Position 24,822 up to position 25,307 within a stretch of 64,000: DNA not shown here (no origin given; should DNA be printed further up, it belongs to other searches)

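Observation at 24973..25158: Spo0E-like ORF lacking any canonical start codon; GGGAGG RBS positioned for an AUU start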

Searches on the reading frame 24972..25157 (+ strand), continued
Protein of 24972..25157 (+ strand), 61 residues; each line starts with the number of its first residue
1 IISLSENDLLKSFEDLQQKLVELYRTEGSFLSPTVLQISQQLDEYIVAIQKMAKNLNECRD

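Call 58: fold_search(model_id=the predicted structure, library=pdb)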
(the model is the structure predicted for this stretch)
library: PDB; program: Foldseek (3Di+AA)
matches with E <= 10: 414; with E <= 0.001: 0
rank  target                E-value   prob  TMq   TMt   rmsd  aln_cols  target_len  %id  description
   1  2c0s_MODEL_1_A        2.6e-01  0.99  0.74  0.71   1.9        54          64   20  NMR Solution Structure of a protein aspartic acid phosphate phosphatase from Bacillus Anthracis (released 2006-09-25)
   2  7ohr_h                4.9e-01  0.98  0.78  0.42   2.1        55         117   20  Nog1-TAP associated immature ribosomal particle population E from S. cerevisiae (released 2021-11-10)
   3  8br8_Li               6.0e-01  0.97  0.77  0.40   2.9        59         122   17  Giardia ribosome in POST-T state (A1) (released 2023-03-15)
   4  5nfd_B                6.4e-01  0.99  0.83  0.66   1.0        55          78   16  Antiparallel monomeric coiled coil of Kif21A (released 2018-05-02)
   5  6woo_h                6.4e-01  0.96  0.77  0.42   2.3        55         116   20  CryoEM structure of yeast 80S ribosome with Met-tRNAiMet, eIF5B, and GDP (released 2020-09-23)
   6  8brm_Li               6.4e-01  0.96  0.81  0.43   2.6        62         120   18  Giardia ribosome in POST-T state, no E-site tRNA (A6) (released 2023-03-15)
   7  5it7_hh               6.9e-01  0.96  0.76  0.42   2.2        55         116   18  Structure of the Kluyveromyces lactis 80S ribosome in complex with the cricket paralysis virus IRES and eEF2 (released 2016-05-18)
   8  4v47_AW               6.9e-01  0.91  0.66  0.67   3.3        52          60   13  Real space refined coordinates of the 30S and 50S subunits fitted into the low resolution cryo-EM map of the EF-G.GTP (released 2014-07-09)
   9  8qoa_x                6.9e-01  0.90  0.66  0.66   3.1        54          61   11  Structure of SecM-stalled Escherichia coli 70S ribosome (released 2024-03-20)
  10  5x11_D                7.3e-01  0.66  0.65  0.24   6.7        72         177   25  Crystal structure of Bacillus subtilis PadR in complex with operator DNA (released 2017-11-22)
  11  6qdw_1                7.9e-01  0.90  0.66  0.66   3.0        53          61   13  Cryo-EM structure of the 50S ribosomal subunit at 2.83 Angstroms with modeled GBC SecM peptide (released 2020-01-15)
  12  6wa9_M                7.9e-01  0.90  0.70  0.66   2.2        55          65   20  Structure of the Chlamydia pneumoniae CdsV and CdsO protein complex (released 2020-09-30)
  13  6wa9_R                7.9e-01  0.89  0.69  0.71   2.4        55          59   18  Structure of the Chlamydia pneumoniae CdsV and CdsO protein complex (released 2020-09-30)
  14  6wa9_Q                8.4e-01  0.89  0.70  0.61   2.4        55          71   18  Structure of the Chlamydia pneumoniae CdsV and CdsO protein complex (released 2020-09-30)
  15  3j7o_h                8.4e-01  0.80  0.67  0.36   3.4        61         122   21  Structure of the mammalian 60S ribosomal subunit (released 2014-09-03)
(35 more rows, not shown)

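Call 70: find_related_loci(query=A4, collection=metagenome_contigs, flank=2000)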
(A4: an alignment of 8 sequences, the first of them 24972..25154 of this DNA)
Query A4 (61 aa) in metagenome_contigs; peptide patterns used: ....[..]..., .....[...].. (x = any residue, [..] = any of these).
354 stretches matched a pattern; 5 encode a relative of the query (tblastn E <= 1e-3); 5 distinct loci.
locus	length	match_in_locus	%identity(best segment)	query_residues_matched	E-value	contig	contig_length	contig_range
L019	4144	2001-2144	63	5-52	6e-15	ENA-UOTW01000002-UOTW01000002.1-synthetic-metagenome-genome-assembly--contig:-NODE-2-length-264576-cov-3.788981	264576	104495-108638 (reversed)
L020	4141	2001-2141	57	6-52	4e-13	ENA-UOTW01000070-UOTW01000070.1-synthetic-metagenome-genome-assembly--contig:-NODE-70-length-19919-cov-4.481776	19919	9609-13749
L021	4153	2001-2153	53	5-55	2e-12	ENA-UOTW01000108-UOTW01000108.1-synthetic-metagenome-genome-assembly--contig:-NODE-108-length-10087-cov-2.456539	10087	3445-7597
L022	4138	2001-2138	47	8-54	3e-7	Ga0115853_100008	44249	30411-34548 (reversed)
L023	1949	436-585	43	1-50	4e-6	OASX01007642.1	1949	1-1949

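Call 76: find_encoding_contigs(protein=P0002, flank=300, max_places=3)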
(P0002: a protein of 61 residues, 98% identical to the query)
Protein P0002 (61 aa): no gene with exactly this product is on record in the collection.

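Call 77: find_encoding_contigs(protein=P0003, flank=300, max_places=3)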
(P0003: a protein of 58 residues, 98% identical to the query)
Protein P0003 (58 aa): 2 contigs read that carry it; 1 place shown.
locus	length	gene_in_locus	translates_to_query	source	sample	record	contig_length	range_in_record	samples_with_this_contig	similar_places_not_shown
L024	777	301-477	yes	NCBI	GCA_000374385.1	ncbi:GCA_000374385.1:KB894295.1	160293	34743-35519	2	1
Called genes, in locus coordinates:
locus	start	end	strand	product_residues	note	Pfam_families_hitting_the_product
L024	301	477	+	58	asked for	PF09388:SpoOE-like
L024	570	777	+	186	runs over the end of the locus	-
